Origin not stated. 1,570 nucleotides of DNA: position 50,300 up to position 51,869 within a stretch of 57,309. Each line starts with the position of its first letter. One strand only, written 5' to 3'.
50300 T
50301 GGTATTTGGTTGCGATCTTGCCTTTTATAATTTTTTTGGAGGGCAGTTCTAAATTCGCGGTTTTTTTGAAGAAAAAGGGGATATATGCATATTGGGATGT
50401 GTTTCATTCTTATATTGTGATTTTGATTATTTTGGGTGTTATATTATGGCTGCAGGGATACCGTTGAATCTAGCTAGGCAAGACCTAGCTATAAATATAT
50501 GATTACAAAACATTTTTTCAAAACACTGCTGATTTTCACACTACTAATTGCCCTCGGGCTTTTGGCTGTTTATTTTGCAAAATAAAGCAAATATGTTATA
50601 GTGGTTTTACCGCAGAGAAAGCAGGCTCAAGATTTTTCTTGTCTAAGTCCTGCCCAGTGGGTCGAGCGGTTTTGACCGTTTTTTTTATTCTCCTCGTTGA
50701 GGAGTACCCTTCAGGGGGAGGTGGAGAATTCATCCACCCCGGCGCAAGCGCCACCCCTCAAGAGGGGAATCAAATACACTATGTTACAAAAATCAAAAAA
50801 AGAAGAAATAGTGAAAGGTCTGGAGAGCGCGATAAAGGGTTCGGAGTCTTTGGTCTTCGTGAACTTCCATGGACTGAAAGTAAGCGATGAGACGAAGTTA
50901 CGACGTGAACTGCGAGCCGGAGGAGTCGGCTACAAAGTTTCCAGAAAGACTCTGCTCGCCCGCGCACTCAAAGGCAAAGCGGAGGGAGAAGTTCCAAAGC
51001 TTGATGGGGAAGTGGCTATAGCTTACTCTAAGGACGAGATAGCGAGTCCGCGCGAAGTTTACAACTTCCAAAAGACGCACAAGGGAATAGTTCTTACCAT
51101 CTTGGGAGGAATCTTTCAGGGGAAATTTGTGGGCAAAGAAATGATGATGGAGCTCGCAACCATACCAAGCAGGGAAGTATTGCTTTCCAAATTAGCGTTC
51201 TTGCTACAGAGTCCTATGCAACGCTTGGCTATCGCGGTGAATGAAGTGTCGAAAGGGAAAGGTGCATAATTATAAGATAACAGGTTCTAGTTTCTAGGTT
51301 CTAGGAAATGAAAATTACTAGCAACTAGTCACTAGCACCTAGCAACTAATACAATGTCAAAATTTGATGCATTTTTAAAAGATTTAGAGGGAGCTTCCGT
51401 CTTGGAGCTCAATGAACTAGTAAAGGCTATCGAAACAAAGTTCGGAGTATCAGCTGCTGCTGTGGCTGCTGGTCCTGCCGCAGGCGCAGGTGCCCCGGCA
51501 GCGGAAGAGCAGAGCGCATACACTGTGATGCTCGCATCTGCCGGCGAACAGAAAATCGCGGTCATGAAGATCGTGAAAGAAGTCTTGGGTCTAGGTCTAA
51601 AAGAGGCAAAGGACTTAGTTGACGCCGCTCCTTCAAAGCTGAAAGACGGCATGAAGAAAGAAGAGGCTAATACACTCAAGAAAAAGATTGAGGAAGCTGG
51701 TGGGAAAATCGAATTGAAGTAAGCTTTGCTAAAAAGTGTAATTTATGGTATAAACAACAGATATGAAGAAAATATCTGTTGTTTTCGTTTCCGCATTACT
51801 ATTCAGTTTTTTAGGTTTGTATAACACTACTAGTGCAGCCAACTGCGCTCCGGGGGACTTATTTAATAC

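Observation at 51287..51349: Strict 7-nt-period CTAG array filling the rplJ-rplL spacer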

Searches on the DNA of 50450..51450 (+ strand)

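Call 38: search_rna_families(source=window, start=50450, end=51450, threshold=evalue, max_evalue=10, show_alignments=2)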
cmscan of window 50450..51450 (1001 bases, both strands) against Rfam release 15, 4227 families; matches with E-value up to 10: 2.
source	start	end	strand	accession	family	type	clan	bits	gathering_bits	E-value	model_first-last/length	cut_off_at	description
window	50579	50693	+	RF00558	L20_leader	Cis-reg; leader;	-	14.6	58.7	8.1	1-127/127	no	Ribosomal protein L20 leader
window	50793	50830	+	RF02158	NPPA-AS1_3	Gene; lncRNA;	-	12.3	55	6.4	1-108/108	no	NPPA antisense RNA 1 conserved region 3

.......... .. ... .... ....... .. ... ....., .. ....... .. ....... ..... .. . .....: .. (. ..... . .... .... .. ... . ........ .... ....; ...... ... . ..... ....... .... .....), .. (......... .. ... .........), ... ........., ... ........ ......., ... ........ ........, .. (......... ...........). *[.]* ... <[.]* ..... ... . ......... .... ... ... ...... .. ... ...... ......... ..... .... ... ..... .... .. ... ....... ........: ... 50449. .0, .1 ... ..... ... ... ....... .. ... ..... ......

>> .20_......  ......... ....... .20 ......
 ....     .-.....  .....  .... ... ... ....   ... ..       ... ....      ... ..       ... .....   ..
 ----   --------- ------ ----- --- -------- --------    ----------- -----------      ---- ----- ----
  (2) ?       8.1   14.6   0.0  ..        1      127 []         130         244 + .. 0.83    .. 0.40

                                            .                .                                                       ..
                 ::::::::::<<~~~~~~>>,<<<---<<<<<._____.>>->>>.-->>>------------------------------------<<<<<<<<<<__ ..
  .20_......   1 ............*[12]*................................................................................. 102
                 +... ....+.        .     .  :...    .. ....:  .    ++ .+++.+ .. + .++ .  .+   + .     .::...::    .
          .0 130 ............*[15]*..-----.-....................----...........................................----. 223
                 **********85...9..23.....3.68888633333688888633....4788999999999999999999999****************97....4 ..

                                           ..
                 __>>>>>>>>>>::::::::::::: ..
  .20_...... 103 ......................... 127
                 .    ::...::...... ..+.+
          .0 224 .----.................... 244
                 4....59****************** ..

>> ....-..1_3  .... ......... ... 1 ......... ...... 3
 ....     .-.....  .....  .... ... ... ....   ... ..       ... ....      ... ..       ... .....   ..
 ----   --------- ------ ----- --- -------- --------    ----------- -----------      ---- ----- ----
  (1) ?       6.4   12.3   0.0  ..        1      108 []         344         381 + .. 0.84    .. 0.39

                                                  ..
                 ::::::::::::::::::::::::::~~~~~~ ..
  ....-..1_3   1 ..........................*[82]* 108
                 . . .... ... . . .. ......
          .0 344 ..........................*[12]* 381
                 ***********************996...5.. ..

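Call 41: build_rna_model(alignment_id=A3)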
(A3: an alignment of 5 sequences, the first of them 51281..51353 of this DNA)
Model R1 built from alignment A3 (5 sequences, 84 columns); structure: RNAalifold consensus.
model positions 75; base pairs 20; branch points 0; effective number of sequences 1.46; information 0.754 bits per position. Calibrated on 0.2 Mb of random sequence (short: E-values are rough).
structure used (alignment columns):
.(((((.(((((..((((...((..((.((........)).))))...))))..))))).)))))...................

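Call 80: search_with_rna_model(model_id=R1, sources=[L321, L322, L323, L324, L325, L326, L327, L328, L329, L330, L301, L302, L303, L304, L305, L306, L307, L308, L309, L310, L311, L312, L313, L314, L315, L316, L317, L318, L319, L320], max_evalue=0.001)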
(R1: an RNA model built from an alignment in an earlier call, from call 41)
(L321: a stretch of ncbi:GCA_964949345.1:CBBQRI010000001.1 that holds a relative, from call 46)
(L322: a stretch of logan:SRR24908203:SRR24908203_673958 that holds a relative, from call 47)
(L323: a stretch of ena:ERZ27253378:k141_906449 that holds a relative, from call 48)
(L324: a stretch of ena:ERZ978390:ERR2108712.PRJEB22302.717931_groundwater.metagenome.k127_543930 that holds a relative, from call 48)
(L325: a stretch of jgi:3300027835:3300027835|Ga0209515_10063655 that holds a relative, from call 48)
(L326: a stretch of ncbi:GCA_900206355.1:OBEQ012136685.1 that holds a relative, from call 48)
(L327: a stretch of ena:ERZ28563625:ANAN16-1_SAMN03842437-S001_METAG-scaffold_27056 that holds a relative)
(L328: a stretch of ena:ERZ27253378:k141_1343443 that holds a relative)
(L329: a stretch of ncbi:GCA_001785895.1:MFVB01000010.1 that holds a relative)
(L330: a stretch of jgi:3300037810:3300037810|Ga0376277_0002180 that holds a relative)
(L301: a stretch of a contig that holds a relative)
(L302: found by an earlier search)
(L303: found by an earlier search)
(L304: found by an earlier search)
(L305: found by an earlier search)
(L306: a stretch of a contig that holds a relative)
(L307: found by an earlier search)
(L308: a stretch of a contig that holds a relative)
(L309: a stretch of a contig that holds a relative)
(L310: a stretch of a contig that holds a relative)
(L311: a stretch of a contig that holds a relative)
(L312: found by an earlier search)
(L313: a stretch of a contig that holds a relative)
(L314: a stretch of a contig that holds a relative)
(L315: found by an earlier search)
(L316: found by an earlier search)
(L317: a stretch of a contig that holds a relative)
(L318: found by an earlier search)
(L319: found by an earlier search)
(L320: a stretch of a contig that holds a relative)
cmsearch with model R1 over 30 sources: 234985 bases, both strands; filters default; matches with E-value up to 0.001: 29.
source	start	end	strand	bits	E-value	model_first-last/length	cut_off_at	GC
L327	1394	1468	+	104.5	4.5e-22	1-75/75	no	0.39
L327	7253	7329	+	97.7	2e-20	1-75/75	no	0.36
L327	7751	7825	+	97.4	2.4e-20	1-75/75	no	0.35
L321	2000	2073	+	95.9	5.3e-20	1-75/75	no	0.36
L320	3029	3085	-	65.3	1.2e-12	1-75/75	no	0.39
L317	1775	1846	+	52.6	1.4e-09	1-75/75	no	0.31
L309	4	159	-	48.9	1.1e-08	1-75/75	no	0.46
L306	6210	6280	+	48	1.7e-08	1-75/75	no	0.39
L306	6198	6269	-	47.9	1.9e-08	1-75/75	no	0.38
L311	3683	3750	-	46.8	3.3e-08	1-75/75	no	0.32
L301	971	1083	-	45.9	5.7e-08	1-75/75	no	0.52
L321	1989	2062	-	44.8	1e-07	1-75/75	no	0.34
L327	1383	1457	-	44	1.6e-07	1-75/75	no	0.37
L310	10888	10991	+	42.4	3.9e-07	1-75/75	no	0.45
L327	7740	7814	-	41.9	5.2e-07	1-75/75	no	0.35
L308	11844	11939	-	40.2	1.3e-06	1-75/75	no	0.44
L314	4693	4783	-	39.7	1.8e-06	1-75/75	no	0.55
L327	7245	7318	-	39.2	2.3e-06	1-75/75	no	0.35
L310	10884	10980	-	38.9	2.7e-06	1-75/75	no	0.43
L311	3694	3761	+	38.6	3.1e-06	1-75/75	no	0.32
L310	3200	3288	-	36.8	8.7e-06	1-75/75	no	0.45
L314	4704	4794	+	36.7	8.8e-06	1-75/75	no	0.57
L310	3211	3299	+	36.4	1.1e-05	1-75/75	no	0.48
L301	982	1087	+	33.3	5.9e-05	1-75/75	no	0.51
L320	3033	3096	+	32.7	8.1e-05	1-75/75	no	0.34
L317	1764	1842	-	32.6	8.6e-05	1-75/75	no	0.33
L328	5682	5765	+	32.5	9e-05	1-75/75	no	0.3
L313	1507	1570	+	32.1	0.00012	1-75/75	no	0.42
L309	15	170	+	30.8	0.00024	1-75/75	no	0.45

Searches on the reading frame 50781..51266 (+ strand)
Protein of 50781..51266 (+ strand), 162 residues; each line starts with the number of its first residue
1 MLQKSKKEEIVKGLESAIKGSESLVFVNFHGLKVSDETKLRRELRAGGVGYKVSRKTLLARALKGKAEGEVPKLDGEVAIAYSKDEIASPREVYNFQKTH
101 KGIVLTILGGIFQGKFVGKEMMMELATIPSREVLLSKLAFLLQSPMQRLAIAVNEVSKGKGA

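Call 9: find_homologous_proteins(query=window:50781-51266:+)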
Query window:50781-51266:+ (162 aa): 1895 proteins with E <= 0.001 among 1964 candidates; the best 120 are listed.
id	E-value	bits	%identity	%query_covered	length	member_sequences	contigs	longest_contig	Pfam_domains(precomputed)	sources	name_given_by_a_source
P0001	5.3e-93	327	99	100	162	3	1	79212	PF00466.26,PF27436.1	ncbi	-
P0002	3.7e-82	291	88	99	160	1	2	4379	PF00466.26,PF27436.1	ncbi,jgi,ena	-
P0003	5.3e-81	288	89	99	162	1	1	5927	PF00466.26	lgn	-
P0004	6.1e-81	287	88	99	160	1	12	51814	PF00466.26,PF27436.1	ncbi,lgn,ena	-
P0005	8.9e-81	287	87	99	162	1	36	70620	PF00466.26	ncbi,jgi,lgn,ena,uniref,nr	ncbi:MAG: 50S ribosomal protein L10 [Parcubacteria group bacterium GW2011_GWC1_35_8]|uniref:Large ri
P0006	1.0e-80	287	88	99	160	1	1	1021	PF00466.26,PF27436.1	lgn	-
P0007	2.0e-80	286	88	97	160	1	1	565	PF00466.26,PF27436.1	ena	-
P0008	3.8e-80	285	87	98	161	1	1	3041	PF00466.26,PF27436.1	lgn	-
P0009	3.8e-80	285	88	99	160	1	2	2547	PF00466.26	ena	-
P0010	4.6e-80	285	86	100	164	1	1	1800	PF00466.26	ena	-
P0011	1.9e-79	283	87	97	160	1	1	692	PF00466.26,PF27436.1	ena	-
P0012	2.9e-79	282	86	99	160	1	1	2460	PF00466.26,PF27436.1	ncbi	-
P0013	6.4e-79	281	86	98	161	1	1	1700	PF00466.26,PF27436.1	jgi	-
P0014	2.2e-78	279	86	99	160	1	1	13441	PF00466.26,PF27436.1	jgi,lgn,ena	-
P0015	2.6e-78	279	85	99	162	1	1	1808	PF00466.26,PF27436.1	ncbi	-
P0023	2.3e-77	276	84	99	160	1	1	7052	PF00466.26,PF27436.1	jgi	jgi:large subunit ribosomal protein L10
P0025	4.1e-77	275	83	100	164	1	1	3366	PF00466.26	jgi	jgi:large subunit ribosomal protein L10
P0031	8.3e-77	274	84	99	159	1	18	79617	PF00466.26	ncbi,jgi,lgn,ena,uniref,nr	ncbi:MAG TPA: 50S ribosomal protein L10 [Candidatus Nanoarchaeia archaeon]|uniref:Large ribosomal su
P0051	3.3e-75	269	84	99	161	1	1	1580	PF00466.26,PF27436.1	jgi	jgi:large subunit ribosomal protein L10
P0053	6.1e-75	268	84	99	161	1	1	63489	PF00466.26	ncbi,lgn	ncbi:MAG: 50S ribosomal protein L10 [Patescibacteria group bacterium]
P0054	6.2e-75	268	81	100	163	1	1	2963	PF00466.26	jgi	jgi:large subunit ribosomal protein L10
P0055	6.4e-75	268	84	99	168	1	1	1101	PF00466.26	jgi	jgi:large subunit ribosomal protein L10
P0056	6.9e-75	268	84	99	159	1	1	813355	PF00466.26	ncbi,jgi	ncbi:MAG: 50S ribosomal protein L10 [Candidatus Paceibacterota bacterium]|jgi:large subunit ribosoma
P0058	9.0e-75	267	85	99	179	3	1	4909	PF00466.26,PF27436.1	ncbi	ncbi:MAG: 50S ribosomal protein L10 [bacterium]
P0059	9.3e-75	267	84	98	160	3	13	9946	PF00466.26,PF27436.1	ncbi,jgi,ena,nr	ncbi:50S ribosomal protein L10 [Candidatus Nomurabacteria bacterium RIFCSPHIGHO2_01_FULL_40_10]|nr:M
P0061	1.4e-74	267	83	99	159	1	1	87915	PF00466.26,PF27436.1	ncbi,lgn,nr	ncbi:MAG: 50S ribosomal protein L10 [Candidatus Nomurabacteria bacterium]|nr:50S ribosomal protein L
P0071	4.4e-74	265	82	98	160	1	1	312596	PF00466.26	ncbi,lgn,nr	ncbi:MAG: 50S ribosomal protein L10 [Patescibacteria group bacterium]|nr:50S ribosomal protein L10 [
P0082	3.6e-73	262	83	99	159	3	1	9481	PF00466.26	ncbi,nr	ncbi:50S ribosomal protein L10 [Candidatus Nomurabacteria bacterium]|nr:50S ribosomal protein L10 [C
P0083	4.0e-73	262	83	99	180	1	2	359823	PF00466.26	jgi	jgi:large subunit ribosomal protein L10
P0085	4.7e-73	262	82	98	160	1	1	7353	PF00466.26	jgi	jgi:large subunit ribosomal protein L10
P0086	4.8e-73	262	83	99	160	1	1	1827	PF00466.26,PF27436.1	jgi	jgi:large subunit ribosomal protein L10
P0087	5.0e-73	262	81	91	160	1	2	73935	PF00466.26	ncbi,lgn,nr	ncbi:50S ribosomal protein L10 [Candidatus Nomurabacteria bacterium]|nr:50S ribosomal protein L10 [C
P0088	5.0e-73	262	82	99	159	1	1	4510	PF00466.26,PF27436.1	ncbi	ncbi:MAG: 50S ribosomal protein L10 [bacterium]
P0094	9.3e-73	261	80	100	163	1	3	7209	PF00466.26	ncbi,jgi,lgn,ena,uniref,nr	ncbi:50S ribosomal protein L10 [Candidatus Nomurabacteria bacterium CG_4_10_14_0_2_um_filter_30_12]|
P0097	1.3e-72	260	83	99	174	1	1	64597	PF00466.26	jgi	jgi:large subunit ribosomal protein L10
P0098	1.3e-72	260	81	100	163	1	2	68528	PF00466.26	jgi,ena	jgi:large subunit ribosomal protein L10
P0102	2.1e-72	260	80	99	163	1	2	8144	PF00466.26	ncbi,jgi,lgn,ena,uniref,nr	ncbi:50S ribosomal protein L10 [Candidatus Nomurabacteria bacterium CG10_big_fil_rev_8_21_14_0_10_03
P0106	2.8e-72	259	78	99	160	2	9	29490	PF00466.26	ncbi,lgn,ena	ncbi:MAG: 50S ribosomal protein L10 [Patescibacteria group bacterium]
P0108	3.0e-72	259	79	99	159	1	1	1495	PF00466.26,PF27436.1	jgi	jgi:large subunit ribosomal protein L10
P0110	3.9e-72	259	81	99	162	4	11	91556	PF00466.26,PF27436.1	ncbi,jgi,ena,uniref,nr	ncbi:50S ribosomal protein L10 [Candidatus Nomurabacteria bacterium RIFCSPHIGHO2_01_FULL_42_15]|unir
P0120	7.1e-72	258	82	99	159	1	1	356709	PF00466.26,PF27436.1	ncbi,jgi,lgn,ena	ncbi:MAG: 50S ribosomal protein L10 [Candidatus Paceibacterota bacterium]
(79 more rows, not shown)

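Call 11: find_related_loci(query=A1, collection=genome_contigs, flank=2000)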
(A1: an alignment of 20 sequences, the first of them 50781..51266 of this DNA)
Query A1 (162 aa) in genome_contigs; peptide patterns used: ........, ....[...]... (x = any residue, [..] = any of these).
420 stretches matched a pattern; 285 encode a relative of the query (tblastn E <= 1e-3); the best 80 are kept; 80 distinct loci.
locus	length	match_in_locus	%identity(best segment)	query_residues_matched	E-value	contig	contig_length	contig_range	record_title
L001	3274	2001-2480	88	1-160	3e-90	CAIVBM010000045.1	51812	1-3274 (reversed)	uncultured bacterium isolate AM-lipid-01-D10_bin-0933 genome assembly, contig: bin-0933:45/54, whole genome shotgun sequ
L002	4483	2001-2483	87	1-161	5e-89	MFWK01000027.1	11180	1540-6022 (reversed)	MAG: Candidatus Nomurabacteria bacterium RIFOXYD2_FULL_35_12 rifoxyd2_full_scaffold_877, whole genome shotgun sequence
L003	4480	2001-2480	84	1-160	4e-85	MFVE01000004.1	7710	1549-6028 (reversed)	MAG: Candidatus Nomurabacteria bacterium RIFCSPLOWO2_01_FULL_42_17 rifcsplowo2_01_scaffold_32815, whole genome shotgun s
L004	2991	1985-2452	84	1-157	5e-86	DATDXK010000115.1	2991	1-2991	MAG TPA_asm: Candidatus Nanoarchaeia archaeon isolate SMAG_U8137 k141_777970, whole genome shotgun sequence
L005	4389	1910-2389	84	1-160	4e-85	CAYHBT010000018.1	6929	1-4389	MAG TPA_asm: uncultured Candidatus Saccharibacteria bacterium isolate ERP119702_co2_98 genome assembly, contig: NODE_856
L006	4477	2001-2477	84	1-160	3e-84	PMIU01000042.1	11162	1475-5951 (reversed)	MAG: Candidatus Nomurabacteria bacterium isolate fen_1327 73.20120600_E3D.179_contig_118685, whole genome shotgun sequen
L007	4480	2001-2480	84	1-160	6e-84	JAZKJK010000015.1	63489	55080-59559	MAG: Patescibacteria group bacterium isolate ADI_DC_SW_02_SPN_11032020-bin106_1 DCSW02SPN_B106_1_000000000015, whole gen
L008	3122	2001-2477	85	1-160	3e-84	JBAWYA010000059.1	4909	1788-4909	MAG: bacterium isolate ELA077 MAG077_59, whole genome shotgun sequence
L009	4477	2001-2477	84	1-160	2e-83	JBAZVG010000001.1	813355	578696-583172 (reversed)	MAG: Candidatus Paceibacterota bacterium isolate SO_2017_GW1_247 NODE_39_length_813355_cov_12.896873_OW334_2017, whole g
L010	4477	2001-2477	83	1-160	2e-83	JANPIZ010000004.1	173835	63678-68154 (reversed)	MAG: Candidatus Nomurabacteria bacterium isolate VAR_61_metabat_48 VAR_61_k141_3160166, whole genome shotgun sequence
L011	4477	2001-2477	83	1-160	2e-83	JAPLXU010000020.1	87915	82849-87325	MAG: Candidatus Nomurabacteria bacterium isolate LacPavin_0419_WC70L_MAG_39_11 LacPavin_0419_WC70L_scaffold_421408, whol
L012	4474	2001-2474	82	2-160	1e-82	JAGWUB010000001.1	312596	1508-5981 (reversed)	MAG: Patescibacteria group bacterium isolate REEB387 contig-150_4, whole genome shotgun sequence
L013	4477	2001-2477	81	1-160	2e-82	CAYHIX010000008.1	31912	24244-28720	MAG TPA_asm: uncultured Candidatus Saccharibacteria bacterium isolate ERP119705_co13_454 genome assembly, contig: NODE_1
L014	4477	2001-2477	83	1-160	4e-82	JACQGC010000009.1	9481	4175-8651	MAG: Candidatus Nomurabacteria bacterium isolate NC_groundwater_1063_Pr2_B-0.1um_42_14 rattlesnake_spring_18_scaffold_19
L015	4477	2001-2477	83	1-160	3e-82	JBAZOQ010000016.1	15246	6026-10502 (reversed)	MAG: Candidatus Paceibacterota bacterium isolate SO_2017_SWC_1 scaffold_3341_c1_LP-4_2017, whole genome shotgun sequence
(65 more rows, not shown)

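Call 46: find_encoding_contigs(protein=P0001, flank=1500, max_places=4)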
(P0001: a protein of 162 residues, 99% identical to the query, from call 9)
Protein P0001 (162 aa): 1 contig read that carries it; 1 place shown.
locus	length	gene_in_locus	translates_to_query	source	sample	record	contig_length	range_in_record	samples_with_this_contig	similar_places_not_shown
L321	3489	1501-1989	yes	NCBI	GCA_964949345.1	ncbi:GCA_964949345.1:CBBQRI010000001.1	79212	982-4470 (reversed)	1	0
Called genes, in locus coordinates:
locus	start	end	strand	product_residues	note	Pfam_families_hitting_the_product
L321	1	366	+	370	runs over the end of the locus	PF16656:Pur_ac_phosph_N (faint), PF00041:fn3 (faint), PF16655:PhoD_N (faint), PF25059:FN3_DSCAM-DSCAML_C (faint)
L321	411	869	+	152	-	-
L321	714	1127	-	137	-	-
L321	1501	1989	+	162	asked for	PF00466:Ribosomal_L10, PF27436:RL10_C (weak)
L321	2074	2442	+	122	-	PF16320:Ribosomal_L12_N, PF00542:Ribosomal_L12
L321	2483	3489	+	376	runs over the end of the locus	PF01471:PG_binding_1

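Call 47: find_encoding_contigs(protein=P0003, flank=1500, max_places=4)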
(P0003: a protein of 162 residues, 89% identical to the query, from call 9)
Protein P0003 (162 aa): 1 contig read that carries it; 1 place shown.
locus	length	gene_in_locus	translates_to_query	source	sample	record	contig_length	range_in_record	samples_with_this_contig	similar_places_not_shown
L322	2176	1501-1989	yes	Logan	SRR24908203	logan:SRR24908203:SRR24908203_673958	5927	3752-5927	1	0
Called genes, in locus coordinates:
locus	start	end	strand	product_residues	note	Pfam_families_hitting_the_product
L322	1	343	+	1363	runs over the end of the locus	?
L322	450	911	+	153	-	-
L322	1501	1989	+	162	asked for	PF00466:Ribosomal_L10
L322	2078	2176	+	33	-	?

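Call 48: find_encoding_contigs(protein=P0002, flank=1500, max_places=4)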
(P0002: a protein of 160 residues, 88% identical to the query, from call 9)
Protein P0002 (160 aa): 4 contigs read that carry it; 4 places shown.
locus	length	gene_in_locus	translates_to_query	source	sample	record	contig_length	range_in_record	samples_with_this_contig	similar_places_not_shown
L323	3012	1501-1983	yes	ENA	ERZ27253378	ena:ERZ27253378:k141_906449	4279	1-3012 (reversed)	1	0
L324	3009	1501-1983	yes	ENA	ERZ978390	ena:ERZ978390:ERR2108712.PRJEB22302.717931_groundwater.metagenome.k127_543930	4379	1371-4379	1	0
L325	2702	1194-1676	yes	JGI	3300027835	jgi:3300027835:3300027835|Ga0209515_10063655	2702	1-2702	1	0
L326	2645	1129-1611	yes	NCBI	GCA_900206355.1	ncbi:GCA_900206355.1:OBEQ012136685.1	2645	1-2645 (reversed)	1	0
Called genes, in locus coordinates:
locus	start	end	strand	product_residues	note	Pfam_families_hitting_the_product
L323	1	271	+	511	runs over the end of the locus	?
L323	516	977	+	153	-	-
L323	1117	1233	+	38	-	-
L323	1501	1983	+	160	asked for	PF00466:Ribosomal_L10, PF27436:RL10_C (weak)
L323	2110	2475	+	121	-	PF16320:Ribosomal_L12_N, PF00542:Ribosomal_L12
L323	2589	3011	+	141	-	?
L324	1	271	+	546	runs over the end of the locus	?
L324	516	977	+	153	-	-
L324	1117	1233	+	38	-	-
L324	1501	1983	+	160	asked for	PF00466:Ribosomal_L10, PF27436:RL10_C (weak)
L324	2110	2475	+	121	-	PF16320:Ribosomal_L12_N, PF00542:Ribosomal_L12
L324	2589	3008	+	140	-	?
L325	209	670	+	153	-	-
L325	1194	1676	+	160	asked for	PF00466:Ribosomal_L10, PF27436:RL10_C (weak)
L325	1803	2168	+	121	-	PF16320:Ribosomal_L12_N, PF00542:Ribosomal_L12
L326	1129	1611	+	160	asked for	PF00466:Ribosomal_L10, PF27436:RL10_C (weak)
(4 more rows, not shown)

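Call 69: search_protein_families(library=pfam, proteins=[window:50781-51266:+], max_evalue=0.001)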
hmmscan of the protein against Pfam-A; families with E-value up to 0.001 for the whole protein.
window:50781-51266:+ (162 aa): 1 family
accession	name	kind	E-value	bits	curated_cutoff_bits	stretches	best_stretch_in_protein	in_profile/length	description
PF00466.25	Ribosomal_L10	-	2.7e-19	69.5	22.8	1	4-94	3-95/100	Ribosomal protein L10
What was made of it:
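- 50781..51269 (+): rplJ (ribosomal protein L10). Pfam Ribosomal_L10 (call 69); homologues in Candidatus Nomurabacteria (call 9).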

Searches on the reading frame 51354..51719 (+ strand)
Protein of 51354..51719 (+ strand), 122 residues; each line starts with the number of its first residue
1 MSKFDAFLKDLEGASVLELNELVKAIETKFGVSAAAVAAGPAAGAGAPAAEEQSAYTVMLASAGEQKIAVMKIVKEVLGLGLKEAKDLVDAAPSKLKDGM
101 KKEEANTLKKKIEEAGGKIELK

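Call 69: search_protein_families(library=pfam, proteins=[window:51354-51719:+], max_evalue=0.001)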
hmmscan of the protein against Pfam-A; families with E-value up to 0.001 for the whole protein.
window:51354-51719:+ (122 aa): 3 families
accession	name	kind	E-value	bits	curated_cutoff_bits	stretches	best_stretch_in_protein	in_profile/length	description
PF00542.24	Ribosomal_L12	-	2.1e-25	89.2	25.9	1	56-122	1-67/67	Ribosomal protein L7/L12 C-terminal domain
PF16320.10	Ribosomal_L12_N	-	6.5e-16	58.2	25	1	5-49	3-47/48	Ribosomal protein L7/L12 dimerisation domain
PF00428.24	Ribosomal_60s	-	0.00042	21.2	28.1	1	3-54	22-70/88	60s Acidic ribosomal protein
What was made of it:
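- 51354..51722 (+): rplL (ribosomal protein L7/L12). Pfam Ribosomal_L12 and Ribosomal_L12_N (call 69).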
